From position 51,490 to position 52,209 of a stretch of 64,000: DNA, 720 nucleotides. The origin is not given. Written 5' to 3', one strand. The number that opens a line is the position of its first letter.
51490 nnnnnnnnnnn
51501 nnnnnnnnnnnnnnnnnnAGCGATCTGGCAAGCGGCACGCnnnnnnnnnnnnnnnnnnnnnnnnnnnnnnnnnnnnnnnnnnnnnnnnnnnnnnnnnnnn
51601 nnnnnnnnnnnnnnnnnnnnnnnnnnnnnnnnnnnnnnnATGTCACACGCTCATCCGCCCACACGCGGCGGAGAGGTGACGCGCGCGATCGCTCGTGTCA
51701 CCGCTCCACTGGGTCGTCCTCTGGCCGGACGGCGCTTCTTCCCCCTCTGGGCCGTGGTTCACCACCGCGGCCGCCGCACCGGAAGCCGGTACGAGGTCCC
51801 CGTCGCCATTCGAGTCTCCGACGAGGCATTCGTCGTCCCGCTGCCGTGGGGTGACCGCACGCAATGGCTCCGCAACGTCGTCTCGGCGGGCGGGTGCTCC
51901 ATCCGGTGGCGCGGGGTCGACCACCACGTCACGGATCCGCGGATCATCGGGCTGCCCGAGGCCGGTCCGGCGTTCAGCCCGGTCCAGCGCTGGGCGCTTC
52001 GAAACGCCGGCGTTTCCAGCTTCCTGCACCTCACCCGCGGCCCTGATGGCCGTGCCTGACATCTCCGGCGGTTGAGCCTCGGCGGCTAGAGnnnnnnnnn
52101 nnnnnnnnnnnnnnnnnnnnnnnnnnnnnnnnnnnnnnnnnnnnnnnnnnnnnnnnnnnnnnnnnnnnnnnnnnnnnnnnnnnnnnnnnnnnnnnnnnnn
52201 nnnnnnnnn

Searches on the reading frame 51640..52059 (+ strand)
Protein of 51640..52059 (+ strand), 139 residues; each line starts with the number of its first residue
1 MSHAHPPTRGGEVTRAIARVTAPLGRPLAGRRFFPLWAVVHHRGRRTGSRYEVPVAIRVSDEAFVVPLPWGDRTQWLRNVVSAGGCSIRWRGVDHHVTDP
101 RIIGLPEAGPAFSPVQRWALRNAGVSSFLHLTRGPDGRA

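Call 39: search_protein_families(library=pfam, proteins=[window:51640-52059:+], max_evalue=1)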
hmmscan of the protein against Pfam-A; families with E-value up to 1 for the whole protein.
window:51640-52059:+ (139 aa): 1 family
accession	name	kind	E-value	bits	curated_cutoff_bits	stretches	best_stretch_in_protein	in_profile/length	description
PF04075.20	F420H2_quin_red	-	0.0047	17.5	22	1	15-98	7-89/130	F420H(2)-dependent quinone reductase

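Call 49: find_homologous_proteins(query=window:51640-52059:+)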
Query window:51640-52059:+ (139 aa): 136 proteins with E <= 0.001 among 160 candidates; the best 120 are listed.
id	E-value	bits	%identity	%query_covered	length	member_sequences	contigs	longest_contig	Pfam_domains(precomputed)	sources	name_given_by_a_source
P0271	5.0e-89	314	100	100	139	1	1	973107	-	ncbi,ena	-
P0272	2.7e-58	214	71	99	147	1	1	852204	-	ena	-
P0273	5.3e-58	213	68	96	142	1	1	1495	-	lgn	-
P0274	7.1e-56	206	68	94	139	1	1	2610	-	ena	-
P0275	7.0e-55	203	66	96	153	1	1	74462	-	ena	-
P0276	1.7e-53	198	66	96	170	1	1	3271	-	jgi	-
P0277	3.4e-53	197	64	99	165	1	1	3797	-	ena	-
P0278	1.2e-52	195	67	95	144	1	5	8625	-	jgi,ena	-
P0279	2.6e-52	194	65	94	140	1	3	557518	-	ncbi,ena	-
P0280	5.9e-51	190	65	91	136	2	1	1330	-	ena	-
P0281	6.8e-51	190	62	96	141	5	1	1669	-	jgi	jgi:deazaflavin-dependent oxidoreductase (nitroreductase family)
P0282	1.5e-50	189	62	96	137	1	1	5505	-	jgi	jgi:deazaflavin-dependent oxidoreductase (nitroreductase family)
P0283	1.8e-50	188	63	97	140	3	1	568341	-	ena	-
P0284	3.8e-50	187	63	98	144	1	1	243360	-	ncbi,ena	-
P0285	1.5e-49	185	66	91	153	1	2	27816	-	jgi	jgi:deazaflavin-dependent oxidoreductase (nitroreductase family)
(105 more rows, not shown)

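Call 50: find_encoding_contigs(protein=P0272, flank=1500, max_places=1)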
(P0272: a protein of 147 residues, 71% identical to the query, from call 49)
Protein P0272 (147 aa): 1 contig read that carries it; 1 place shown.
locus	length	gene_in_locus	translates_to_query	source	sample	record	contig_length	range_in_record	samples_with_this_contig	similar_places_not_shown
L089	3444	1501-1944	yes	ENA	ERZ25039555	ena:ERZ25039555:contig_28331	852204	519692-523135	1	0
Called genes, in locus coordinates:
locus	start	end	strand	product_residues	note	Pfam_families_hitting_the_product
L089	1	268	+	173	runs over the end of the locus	PF13115:YtkA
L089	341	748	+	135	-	PF00903:Glyoxalase, PF12681:Glyoxalase_2, PF18029:Glyoxalase_6, PF22677:Ble-like_N (weak)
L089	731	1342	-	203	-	PF01872:RibD_C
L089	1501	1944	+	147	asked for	-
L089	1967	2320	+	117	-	PF18029:Glyoxalase_6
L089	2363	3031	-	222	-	PF07885:Ion_trans_2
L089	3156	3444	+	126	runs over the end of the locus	PF01047:MarR, PF12802:MarR_2, PF13463:HTH_27 (weak)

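Call 51: find_encoding_contigs(protein=P0279, flank=1500, max_places=1)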
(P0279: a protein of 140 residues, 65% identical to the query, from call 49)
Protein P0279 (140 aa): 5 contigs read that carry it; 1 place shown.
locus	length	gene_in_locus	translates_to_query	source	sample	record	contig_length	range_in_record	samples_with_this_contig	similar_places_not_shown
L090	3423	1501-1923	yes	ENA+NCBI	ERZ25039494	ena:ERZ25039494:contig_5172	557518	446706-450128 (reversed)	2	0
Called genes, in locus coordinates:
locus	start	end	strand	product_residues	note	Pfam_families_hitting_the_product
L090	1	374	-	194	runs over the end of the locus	PF01872:RibD_C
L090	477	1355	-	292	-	PF04542:Sigma70_r2, PF08281:Sigma70_r4_2, PF04545:Sigma70_r4 (faint)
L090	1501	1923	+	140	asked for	-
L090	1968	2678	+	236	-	-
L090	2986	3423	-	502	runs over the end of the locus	PF01970:TctA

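Call 52: find_encoding_contigs(protein=P0283, flank=1500, max_places=1)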
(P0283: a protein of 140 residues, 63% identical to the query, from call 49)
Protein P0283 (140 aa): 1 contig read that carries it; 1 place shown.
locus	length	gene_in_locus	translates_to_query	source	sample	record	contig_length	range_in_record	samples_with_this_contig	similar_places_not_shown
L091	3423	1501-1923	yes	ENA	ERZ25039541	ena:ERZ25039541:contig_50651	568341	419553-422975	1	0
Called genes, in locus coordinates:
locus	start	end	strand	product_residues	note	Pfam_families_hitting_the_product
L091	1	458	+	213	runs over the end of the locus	-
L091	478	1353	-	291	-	PF04542:Sigma70_r2, PF08281:Sigma70_r4_2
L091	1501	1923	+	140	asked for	-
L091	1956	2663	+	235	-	-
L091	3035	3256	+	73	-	-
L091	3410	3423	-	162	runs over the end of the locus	PF01970:TctA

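Call 53: find_encoding_contigs(protein=P0284, flank=1500, max_places=1)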
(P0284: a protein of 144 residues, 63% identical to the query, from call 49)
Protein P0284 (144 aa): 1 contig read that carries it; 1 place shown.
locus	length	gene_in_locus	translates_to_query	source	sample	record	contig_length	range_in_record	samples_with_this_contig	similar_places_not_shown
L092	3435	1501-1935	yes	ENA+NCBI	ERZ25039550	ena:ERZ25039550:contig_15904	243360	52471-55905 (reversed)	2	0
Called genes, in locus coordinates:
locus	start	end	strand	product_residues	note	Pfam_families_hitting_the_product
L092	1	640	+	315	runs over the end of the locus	PF00005:ABC_tran, PF13304:AAA_21 (weak), PF13732:DrrA1-3_C (faint)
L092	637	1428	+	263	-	PF01061:ABC2_membrane, PF12698:ABC2_membrane_3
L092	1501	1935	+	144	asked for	-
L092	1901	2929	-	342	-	PF08240:ADH_N, PF00107:ADH_zinc_N, PF13602:ADH_zinc_N_2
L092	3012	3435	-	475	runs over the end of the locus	PF01425:Amidase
